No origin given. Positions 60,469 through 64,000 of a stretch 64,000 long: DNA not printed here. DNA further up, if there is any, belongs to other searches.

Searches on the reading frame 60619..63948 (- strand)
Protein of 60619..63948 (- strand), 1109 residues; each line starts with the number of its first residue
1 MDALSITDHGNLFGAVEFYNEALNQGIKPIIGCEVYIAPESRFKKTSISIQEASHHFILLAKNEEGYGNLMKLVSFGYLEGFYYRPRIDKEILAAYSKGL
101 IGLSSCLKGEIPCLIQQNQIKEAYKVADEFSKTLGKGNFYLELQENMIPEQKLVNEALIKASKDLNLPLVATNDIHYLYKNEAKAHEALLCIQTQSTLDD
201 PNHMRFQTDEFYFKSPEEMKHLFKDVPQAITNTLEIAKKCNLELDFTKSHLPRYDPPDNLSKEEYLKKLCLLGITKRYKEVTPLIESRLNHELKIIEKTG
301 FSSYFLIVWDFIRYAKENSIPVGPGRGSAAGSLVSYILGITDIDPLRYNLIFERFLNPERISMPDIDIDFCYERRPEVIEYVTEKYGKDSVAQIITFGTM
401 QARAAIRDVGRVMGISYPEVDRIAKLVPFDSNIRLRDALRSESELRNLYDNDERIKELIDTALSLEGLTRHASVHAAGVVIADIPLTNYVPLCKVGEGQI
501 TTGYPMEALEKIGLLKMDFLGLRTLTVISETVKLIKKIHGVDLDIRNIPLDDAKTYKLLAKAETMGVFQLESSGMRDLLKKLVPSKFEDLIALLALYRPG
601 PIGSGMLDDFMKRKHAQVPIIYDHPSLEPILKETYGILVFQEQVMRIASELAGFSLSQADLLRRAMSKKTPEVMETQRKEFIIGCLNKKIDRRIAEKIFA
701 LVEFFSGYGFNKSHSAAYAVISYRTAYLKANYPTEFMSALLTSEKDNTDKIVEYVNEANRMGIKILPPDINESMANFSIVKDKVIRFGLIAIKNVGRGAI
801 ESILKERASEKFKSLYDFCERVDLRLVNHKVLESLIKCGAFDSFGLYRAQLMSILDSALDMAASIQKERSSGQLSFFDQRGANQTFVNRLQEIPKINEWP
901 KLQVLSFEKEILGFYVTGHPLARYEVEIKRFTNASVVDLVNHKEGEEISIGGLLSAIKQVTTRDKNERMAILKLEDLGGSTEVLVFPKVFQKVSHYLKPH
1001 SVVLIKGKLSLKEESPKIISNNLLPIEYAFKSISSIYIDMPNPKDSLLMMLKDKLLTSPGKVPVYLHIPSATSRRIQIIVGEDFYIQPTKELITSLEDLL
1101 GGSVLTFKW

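Call 8: search_protein_families(library=pfam, proteins=[window:60619-63948:-])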
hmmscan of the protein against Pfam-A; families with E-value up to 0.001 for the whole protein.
window:60619-63948:- (1109 aa): 5 families
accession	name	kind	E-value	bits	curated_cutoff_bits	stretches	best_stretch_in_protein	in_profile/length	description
PF07733.18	DNA_pol3_alpha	-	3.2e-106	355.2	23.9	1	264-521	1-260/260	Bacterial DNA polymerase III alpha NTPase domain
PF17657.6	DNA_pol3_finger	-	6.2e-67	224.5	22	1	524-687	1-164/166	Bacterial DNA polymerase III alpha subunit finger domain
PF02811.25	PHP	-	1.8e-45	155.6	26.4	1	1-145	29-163/164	PHP domain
PF14579.12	HHH_6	-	1.3e-31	109.1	25.6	1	762-851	1-90/90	Helix-hairpin-helix motif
PF01336.31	tRNA_anti-codon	-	1.1e-06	28.9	27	1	952-1019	5-68/75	OB-fold nucleic acid binding domain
